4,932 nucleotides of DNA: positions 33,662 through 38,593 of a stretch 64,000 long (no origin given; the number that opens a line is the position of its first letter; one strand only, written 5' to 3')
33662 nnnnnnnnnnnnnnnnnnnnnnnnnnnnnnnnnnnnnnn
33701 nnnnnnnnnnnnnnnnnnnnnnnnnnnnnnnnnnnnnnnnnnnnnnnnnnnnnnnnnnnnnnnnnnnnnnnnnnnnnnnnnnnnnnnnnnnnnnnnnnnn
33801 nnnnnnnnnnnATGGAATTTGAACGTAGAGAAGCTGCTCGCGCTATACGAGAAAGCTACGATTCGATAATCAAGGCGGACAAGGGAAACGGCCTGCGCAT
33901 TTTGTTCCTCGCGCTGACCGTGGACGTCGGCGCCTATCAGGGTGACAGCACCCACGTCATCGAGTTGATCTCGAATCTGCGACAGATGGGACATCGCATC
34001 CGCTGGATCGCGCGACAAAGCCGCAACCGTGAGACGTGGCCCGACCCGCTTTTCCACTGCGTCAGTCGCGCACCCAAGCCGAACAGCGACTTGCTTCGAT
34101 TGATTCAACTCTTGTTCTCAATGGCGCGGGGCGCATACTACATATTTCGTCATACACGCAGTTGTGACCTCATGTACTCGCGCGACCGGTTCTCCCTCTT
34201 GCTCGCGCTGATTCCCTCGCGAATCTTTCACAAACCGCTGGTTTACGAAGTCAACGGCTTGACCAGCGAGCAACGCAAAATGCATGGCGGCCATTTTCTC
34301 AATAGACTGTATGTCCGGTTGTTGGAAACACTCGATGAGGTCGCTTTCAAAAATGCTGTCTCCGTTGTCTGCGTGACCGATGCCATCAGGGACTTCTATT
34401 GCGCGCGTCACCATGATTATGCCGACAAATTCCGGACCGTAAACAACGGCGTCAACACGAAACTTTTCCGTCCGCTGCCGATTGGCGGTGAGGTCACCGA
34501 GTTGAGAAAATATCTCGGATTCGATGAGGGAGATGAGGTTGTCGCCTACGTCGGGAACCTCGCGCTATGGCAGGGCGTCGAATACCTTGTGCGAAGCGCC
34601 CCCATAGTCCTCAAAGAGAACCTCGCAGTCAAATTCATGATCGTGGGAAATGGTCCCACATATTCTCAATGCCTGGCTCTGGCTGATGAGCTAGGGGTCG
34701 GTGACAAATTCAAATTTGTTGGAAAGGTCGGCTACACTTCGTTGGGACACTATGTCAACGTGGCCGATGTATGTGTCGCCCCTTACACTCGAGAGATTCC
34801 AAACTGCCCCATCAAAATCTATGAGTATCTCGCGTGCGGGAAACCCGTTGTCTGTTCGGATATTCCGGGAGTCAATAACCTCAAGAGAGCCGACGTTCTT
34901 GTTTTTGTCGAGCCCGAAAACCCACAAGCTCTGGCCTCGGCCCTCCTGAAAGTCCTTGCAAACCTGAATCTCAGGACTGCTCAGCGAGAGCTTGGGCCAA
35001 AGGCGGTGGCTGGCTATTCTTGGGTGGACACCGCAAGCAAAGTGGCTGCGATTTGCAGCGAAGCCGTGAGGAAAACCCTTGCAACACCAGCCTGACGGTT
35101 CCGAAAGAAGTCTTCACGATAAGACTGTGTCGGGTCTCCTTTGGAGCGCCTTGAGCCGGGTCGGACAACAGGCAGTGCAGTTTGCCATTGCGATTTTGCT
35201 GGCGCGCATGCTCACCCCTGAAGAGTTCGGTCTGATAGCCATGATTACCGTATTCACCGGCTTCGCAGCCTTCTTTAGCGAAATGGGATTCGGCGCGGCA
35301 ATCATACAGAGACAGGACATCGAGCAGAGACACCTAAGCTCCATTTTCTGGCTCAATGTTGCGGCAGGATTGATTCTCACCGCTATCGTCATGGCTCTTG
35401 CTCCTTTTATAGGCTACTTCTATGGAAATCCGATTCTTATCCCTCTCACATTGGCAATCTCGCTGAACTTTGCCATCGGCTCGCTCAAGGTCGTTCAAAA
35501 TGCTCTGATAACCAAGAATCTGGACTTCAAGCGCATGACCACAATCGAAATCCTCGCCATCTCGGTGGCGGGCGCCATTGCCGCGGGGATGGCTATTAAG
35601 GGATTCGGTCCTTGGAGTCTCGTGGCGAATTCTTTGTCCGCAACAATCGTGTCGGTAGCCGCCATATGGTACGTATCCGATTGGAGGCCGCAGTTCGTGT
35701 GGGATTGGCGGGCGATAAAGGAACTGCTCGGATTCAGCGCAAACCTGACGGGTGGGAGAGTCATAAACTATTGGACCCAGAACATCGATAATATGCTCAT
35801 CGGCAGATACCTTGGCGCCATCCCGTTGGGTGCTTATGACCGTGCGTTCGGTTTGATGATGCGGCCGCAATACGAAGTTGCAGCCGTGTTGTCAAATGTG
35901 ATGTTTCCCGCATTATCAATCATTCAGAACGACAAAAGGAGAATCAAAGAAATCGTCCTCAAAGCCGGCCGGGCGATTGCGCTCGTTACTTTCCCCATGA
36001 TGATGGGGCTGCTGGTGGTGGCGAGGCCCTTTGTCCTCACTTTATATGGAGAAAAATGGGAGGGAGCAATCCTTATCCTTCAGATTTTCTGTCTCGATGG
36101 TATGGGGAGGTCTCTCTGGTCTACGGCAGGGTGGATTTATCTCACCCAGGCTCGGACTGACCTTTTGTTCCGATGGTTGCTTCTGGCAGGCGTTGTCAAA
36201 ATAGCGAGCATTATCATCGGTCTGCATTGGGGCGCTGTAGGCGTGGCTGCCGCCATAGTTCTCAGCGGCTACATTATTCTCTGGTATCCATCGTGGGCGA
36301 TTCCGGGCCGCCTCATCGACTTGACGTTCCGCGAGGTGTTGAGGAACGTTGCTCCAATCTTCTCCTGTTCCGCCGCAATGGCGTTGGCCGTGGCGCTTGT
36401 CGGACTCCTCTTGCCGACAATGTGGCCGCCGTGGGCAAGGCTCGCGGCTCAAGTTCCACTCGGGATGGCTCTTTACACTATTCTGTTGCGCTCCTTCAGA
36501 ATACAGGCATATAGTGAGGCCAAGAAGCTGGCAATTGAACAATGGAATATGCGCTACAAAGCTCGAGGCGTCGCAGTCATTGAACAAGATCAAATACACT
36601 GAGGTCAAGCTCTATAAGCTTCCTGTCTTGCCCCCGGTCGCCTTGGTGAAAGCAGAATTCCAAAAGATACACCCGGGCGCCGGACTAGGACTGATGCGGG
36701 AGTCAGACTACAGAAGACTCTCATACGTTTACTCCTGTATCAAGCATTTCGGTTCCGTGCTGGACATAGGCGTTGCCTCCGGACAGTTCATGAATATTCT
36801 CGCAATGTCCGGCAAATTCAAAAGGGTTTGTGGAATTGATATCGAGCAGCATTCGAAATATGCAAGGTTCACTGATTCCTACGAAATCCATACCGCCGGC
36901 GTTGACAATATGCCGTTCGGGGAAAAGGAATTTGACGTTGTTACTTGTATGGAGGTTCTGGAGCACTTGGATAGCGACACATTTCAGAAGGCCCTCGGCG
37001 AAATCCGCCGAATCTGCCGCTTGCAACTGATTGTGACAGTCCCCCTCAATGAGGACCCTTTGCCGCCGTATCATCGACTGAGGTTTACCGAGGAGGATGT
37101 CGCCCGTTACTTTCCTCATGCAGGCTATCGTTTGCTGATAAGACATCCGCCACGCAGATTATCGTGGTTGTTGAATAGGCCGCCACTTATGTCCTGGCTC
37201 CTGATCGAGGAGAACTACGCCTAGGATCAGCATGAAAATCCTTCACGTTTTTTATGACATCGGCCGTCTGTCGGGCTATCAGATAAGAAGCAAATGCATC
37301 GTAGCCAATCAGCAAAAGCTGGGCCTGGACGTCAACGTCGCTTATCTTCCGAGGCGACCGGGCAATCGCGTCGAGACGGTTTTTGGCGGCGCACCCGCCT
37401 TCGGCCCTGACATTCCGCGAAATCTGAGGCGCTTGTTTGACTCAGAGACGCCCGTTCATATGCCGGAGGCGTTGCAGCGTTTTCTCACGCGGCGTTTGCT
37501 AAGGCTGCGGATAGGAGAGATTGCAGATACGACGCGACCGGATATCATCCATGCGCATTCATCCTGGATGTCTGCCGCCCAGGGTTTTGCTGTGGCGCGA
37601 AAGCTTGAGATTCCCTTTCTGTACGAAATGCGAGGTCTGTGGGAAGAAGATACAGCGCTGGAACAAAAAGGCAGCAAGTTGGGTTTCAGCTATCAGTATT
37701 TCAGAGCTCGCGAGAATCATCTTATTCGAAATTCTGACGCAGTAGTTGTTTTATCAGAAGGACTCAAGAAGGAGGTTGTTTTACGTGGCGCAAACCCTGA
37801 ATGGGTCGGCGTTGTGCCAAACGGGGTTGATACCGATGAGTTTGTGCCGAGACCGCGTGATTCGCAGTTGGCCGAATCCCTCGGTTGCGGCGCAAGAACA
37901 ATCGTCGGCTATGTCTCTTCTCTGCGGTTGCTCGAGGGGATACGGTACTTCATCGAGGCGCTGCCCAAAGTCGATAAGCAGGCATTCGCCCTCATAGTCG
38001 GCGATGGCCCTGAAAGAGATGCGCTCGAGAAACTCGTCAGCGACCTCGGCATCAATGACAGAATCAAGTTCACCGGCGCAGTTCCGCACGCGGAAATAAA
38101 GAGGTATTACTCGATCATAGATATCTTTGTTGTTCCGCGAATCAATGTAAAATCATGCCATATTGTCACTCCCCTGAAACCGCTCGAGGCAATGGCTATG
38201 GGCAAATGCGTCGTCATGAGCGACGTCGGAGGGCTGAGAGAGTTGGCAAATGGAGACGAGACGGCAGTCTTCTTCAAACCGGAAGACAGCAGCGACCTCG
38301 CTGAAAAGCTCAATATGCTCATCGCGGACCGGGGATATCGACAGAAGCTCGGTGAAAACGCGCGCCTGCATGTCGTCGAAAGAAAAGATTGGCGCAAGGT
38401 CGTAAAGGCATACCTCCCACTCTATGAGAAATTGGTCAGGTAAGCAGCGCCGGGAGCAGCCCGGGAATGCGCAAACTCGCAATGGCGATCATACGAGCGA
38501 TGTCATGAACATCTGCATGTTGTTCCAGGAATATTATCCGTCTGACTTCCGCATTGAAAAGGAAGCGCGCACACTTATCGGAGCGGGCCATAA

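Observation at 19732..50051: ~30-kb glycan-assembly island with six GT-C membrane glycosyltransferases and seven methyltransferases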

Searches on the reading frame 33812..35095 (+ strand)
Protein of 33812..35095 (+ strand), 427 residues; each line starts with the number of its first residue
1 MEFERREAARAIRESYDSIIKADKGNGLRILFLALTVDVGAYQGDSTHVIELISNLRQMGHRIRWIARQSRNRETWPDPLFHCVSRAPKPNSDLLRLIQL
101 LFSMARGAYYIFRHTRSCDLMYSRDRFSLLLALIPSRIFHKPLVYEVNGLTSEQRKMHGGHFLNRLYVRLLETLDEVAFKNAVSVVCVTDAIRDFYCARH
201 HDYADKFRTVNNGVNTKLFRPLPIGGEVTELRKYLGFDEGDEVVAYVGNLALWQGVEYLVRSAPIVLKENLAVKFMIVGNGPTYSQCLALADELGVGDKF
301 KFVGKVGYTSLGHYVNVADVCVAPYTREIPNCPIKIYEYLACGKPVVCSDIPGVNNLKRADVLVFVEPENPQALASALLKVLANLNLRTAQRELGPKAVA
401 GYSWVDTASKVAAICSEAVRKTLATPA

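Call 3: search_protein_families(library=pfam, proteins=[window:33812-35095:+], max_evalue=0.01)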
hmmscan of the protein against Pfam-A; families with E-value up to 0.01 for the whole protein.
window:33812-35095:+ (427 aa): 5 families
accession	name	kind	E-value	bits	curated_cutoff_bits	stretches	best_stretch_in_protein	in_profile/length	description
PF13692.12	Glyco_trans_1_4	-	2.8e-28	99.4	27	1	243-384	3-142/142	Glycosyl transferases group 1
PF00534.26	Glycos_transf_1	-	1.6e-27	96.5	26.4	1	229-393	3-167/172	Glycosyl transferases group 1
PF13439.12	Glyco_transf_4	-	2.4e-13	50.9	28.5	1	46-217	5-169/170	Glycosyltransferase Family 4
PF13579.12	Glyco_trans_4_4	-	5e-05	24.1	29.7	1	46-213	4-158/158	Glycosyl transferase 4-like domain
PF13524.12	Glyco_trans_1_2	-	7.5e-05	23.2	25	1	268-390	10-120/144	Glycosyl transferase-like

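Call 70: search_solved_structures(query=window:33812-35095:+, max_evalue=1e-8)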
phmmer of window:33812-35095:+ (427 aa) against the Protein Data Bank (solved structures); distinct sequences matched with E-value up to 1e-8: 5.
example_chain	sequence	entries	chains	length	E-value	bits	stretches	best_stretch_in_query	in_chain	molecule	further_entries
6kih_A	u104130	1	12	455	3.2e-15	59.2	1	176-408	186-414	Tll1590 protein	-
3c4q_A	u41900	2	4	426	3.4e-10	42.6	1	192-420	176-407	Predicted glycosyltransferases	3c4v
3c48_A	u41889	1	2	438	3.6e-10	42.5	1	192-420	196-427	Predicted glycosyltransferases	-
3okc_A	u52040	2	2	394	9.3e-10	41.1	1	206-422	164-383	GDP-mannose-dependent alpha-(1-6)-phosphatidylinositol monomannoside mannosyltransferase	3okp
3oka_A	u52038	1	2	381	3.2e-09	39.4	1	206-407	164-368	GDP-mannose-dependent alpha-(1-6)-phosphatidylinositol monomannoside mannosyltransferase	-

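Call 71: search_protein_families(library=ncbifam, proteins=[window:33812-35095:+], max_evalue=0.00001)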
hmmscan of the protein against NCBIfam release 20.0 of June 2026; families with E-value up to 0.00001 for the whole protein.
window:33812-35095:+ (427 aa): 18 families
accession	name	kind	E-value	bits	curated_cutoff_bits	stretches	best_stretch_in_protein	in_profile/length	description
TIGR04063.1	stp3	hypoth_equivalog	5.8e-28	97.9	442.05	1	78-406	54-383/397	TIGR04063 family PEP-CTERM/XrtA system glycosyltransferase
TIGR03449.1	mycothiol_MshA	equivalog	5e-18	65.2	462.5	1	186-419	169-404/406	D-inositol-3-phosphate glycosyltransferase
TIGR04047.1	MSMEG_0565_glyc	hypoth_equivalog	4.5e-17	62.2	259.85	1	159-412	116-368/373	MSMEG_0565 family glycosyltransferase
NF007640.0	PRK10307.1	subfamily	6.5e-17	61.5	276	1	203-393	192-381/411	WcaI family glycosyltransferase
TIGR04157.1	glyco_rSAM_CFB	subfamily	3.9e-16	59.1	400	1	178-358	166-339/406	TIGR04157 family glycosyltransferase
TIGR03088.1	stp2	hypoth_equivalog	1.4e-15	57.2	409.05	1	188-399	143-353/374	TIGR03088 family PEP-CTERM/XrtA system glycosyltransferase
NF047676.1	TeichurnBiosyTuaH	equivalog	1.4e-13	50.5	550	1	143-386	121-356/384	teichuronic acid biosynthesis protein TuaH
NF047684.1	TeichurnBiosyTuaC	equivalog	1.7e-13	50.3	550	1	209-412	189-383/391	teichuronic acid biosynthesis protein TuaC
TIGR03999.1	thiol_BshA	equivalog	3.3e-13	49.3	273.7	1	185-388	148-342/375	N-acetyl-alpha-D-glucosaminyl L-malate synthase BshA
NF038298.1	EPS_HpsO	equivalog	1e-12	47.6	575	1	174-396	139-364/388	hormogonium polysaccharide biosynthesis glycosyltransferase HpsO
NF041876.1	EPS_EpsE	equivalog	1.6e-12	47.4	400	1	244-396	217-373/389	exopolysaccharide biosynthesis GT4 family glycosyltransferase EpsE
TIGR03087.1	stp1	hypoth_equivalog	3.7e-12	46.1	316.65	1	170-415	161-394/397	TIGR03087 family PEP-CTERM/XrtA system glycosyltransferase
NF049988.1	MGlcDAGSynMgs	equivalog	7.6e-09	35.4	400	1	46-347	18-317/398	alpha-monoglucosyldiacylglycerol synthase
NF012028.0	PRK15484.1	subfamily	8.1e-09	35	618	1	178-411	136-371/380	lipopolysaccharide N-acetylglucosaminyltransferase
TIGR02149.1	glgA_Coryne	subfamily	9.4e-09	34.9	302.4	1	174-414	137-386/391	glycogen synthase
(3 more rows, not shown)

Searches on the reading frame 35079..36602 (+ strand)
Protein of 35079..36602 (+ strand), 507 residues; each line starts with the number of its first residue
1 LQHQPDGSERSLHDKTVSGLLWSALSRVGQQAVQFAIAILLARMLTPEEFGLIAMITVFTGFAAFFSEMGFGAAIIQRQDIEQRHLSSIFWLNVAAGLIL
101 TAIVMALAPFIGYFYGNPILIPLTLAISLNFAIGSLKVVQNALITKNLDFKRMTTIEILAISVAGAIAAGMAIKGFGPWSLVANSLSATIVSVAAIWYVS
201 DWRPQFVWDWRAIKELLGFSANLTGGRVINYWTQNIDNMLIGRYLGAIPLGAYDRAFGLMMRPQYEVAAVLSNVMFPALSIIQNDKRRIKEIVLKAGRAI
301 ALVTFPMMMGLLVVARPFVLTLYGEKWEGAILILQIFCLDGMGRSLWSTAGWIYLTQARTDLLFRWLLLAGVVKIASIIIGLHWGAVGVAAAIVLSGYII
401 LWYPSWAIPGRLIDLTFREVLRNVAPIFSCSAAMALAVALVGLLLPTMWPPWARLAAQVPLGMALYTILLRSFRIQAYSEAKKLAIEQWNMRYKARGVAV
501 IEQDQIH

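Call 4: search_protein_families(library=pfam, proteins=[window:35079-36602:+], max_evalue=0.01)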
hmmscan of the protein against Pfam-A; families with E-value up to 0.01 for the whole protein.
window:35079-36602:+ (507 aa): 2 families
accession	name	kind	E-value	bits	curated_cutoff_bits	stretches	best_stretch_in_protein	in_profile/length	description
PF13440.11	Polysacc_synt_3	-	1.9e-91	306.8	23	1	40-330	1-291/293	Polysaccharide biosynthesis protein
PF01943.22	Polysacc_synt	-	2.8e-40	138.9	28.2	1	18-282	3-273/274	Polysaccharide biosynthesis protein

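Call 71: search_protein_families(library=ncbifam, proteins=[window:35079-36602:+], max_evalue=0.00001)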
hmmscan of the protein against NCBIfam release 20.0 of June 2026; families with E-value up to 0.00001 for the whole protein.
window:35079-36602:+ (507 aa): 3 families
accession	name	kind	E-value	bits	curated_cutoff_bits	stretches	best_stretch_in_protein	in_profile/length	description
NF007773.0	PRK10459.1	equivalog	6.8e-97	325.5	273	1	11-494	2-488/492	MOP flippase family protein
NF058658.1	Oglyco_Wzx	exception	5.5e-81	273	720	1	8-482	2-472/478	O-glycosylation flippase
NF047674.1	TeichurnBiosyTuaB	equivalog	2.8e-75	254.2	580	1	12-471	4-467/469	teichuronic acid biosynthesis protein TuaB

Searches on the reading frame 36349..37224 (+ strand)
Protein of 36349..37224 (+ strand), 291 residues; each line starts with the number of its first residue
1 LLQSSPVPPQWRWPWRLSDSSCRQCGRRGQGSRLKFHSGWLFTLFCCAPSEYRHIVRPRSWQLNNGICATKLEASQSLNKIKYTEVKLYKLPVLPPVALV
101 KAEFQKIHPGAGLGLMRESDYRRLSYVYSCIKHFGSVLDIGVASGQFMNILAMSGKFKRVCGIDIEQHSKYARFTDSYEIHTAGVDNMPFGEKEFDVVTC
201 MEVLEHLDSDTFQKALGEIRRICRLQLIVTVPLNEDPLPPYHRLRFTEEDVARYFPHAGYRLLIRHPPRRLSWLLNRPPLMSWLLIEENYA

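Call 4: search_protein_families(library=pfam, proteins=[window:36349-37224:+], max_evalue=0.01)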
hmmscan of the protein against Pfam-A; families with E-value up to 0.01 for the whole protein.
window:36349-37224:+ (291 aa): 6 families
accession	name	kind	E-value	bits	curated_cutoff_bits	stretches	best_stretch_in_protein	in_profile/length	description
PF08241.18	Methyltransf_11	-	4e-13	50.2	21.2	1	138-224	1-88/95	Methyltransferase domain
PF13649.12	Methyltransf_25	-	1.1e-11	45.7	27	1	137-224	1-94/97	Methyltransferase domain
PF13489.12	Methyltransf_23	-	1.6e-10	41.4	27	1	132-266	21-141/164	Methyltransferase domain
PF08242.18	Methyltransf_12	-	3.1e-07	31.5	30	1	138-223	1-92/98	Methyltransferase domain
PF13847.12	Methyltransf_31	-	3.7e-06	27.1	27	1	136-226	6-104/145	Methyltransferase domain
PF01728.25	FtsJ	-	0.002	18.6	24.1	1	131-170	19-60/181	FtsJ-like methyltransferase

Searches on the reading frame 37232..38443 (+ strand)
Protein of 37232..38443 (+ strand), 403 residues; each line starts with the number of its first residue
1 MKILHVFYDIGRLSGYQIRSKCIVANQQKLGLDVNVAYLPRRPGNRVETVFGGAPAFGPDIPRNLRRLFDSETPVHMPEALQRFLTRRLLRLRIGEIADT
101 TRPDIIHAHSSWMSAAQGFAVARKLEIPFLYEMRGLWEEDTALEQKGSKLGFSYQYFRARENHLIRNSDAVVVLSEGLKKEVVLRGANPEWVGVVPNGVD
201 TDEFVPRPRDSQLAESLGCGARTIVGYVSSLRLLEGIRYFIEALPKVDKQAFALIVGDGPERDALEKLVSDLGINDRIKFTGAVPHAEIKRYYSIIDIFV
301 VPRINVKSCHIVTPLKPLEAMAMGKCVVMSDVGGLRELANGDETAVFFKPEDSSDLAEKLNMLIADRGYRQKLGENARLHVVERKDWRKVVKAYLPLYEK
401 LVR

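Call 4: search_protein_families(library=pfam, proteins=[window:37232-38443:+], max_evalue=0.01)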
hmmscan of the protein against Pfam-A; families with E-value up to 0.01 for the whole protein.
window:37232-38443:+ (403 aa): 5 families
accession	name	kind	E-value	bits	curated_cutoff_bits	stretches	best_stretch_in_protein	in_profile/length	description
PF00534.26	Glycos_transf_1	-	2.3e-34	118.9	26.4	1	222-379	15-171/172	Glycosyl transferases group 1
PF13692.12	Glyco_trans_1_4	-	5.7e-31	108.1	27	1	223-366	2-142/142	Glycosyl transferases group 1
PF13579.12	Glyco_trans_4_4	-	5.9e-20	72.6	29.7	1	16-198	3-158/158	Glycosyl transferase 4-like domain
PF13439.12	Glyco_transf_4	-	1.5e-19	71.1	28.5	1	44-203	19-170/170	Glycosyltransferase Family 4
PF13524.12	Glyco_trans_1_2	-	6e-11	42.9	25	1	252-394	16-142/144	Glycosyl transferase-like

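Call 71: search_protein_families(library=ncbifam, proteins=[window:37232-38443:+], max_evalue=0.00001)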
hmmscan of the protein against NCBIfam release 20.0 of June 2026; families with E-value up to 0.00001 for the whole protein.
window:37232-38443:+ (403 aa): 29 families (the best 25 are shown)
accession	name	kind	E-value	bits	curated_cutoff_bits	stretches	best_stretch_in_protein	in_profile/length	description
TIGR04063.1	stp3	hypoth_equivalog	1.3e-94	317.4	442.05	1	2-402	1-396/397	TIGR04063 family PEP-CTERM/XrtA system glycosyltransferase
TIGR03999.1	thiol_BshA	equivalog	3.3e-32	111.8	273.7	1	155-402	132-374/375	N-acetyl-alpha-D-glucosaminyl L-malate synthase BshA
TIGR03449.1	mycothiol_MshA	equivalog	1.9e-28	99.5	462.5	1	101-401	101-403/406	D-inositol-3-phosphate glycosyltransferase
TIGR03088.1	stp2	hypoth_equivalog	5.1e-27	94.9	409.05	1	186-401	156-373/374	TIGR03088 family PEP-CTERM/XrtA system glycosyltransferase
TIGR02149.1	glgA_Coryne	subfamily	2.7e-25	89.3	302.4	1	98-402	79-391/391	glycogen synthase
NF041876.1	EPS_EpsE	equivalog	8.5e-24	84.5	400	1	165-386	159-381/389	exopolysaccharide biosynthesis GT4 family glycosyltransferase EpsE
NF047684.1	TeichurnBiosyTuaC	equivalog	2.2e-23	82.8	550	1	101-401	107-389/391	teichuronic acid biosynthesis protein TuaC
NF038298.1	EPS_HpsO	equivalog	6.7e-18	64.6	575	1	161-402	140-388/388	hormogonium polysaccharide biosynthesis glycosyltransferase HpsO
NF007640.0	PRK10307.1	subfamily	8.3e-17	61.2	276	1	137-393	141-399/411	WcaI family glycosyltransferase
NF049988.1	MGlcDAGSynMgs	equivalog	1.3e-16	61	400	1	101-402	85-388/398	alpha-monoglucosyldiacylglycerol synthase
NF053787.1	GlcN_PG_synth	equivalog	5.4e-15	55.1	480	1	99-402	79-360/361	N-acetylglucosaminyl phosphatidylglycerol synthase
NF047676.1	TeichurnBiosyTuaH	equivalog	2e-14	53.3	550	1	151-393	142-379/384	teichuronic acid biosynthesis protein TuaH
NF038229.1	Glyco4_Geo_Pelo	equivalog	7.4e-14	51.5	400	1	94-402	47-337/338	GPMC system family 4 glycosyltransferase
NF012028.0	PRK15484.1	subfamily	2.7e-13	49.8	618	1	161-394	133-371/380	lipopolysaccharide N-acetylglucosaminyltransferase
NF041010.1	glycosy_Agl16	equivalog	7.9e-13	48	575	1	161-401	127-351/352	glycosylation protein Agl16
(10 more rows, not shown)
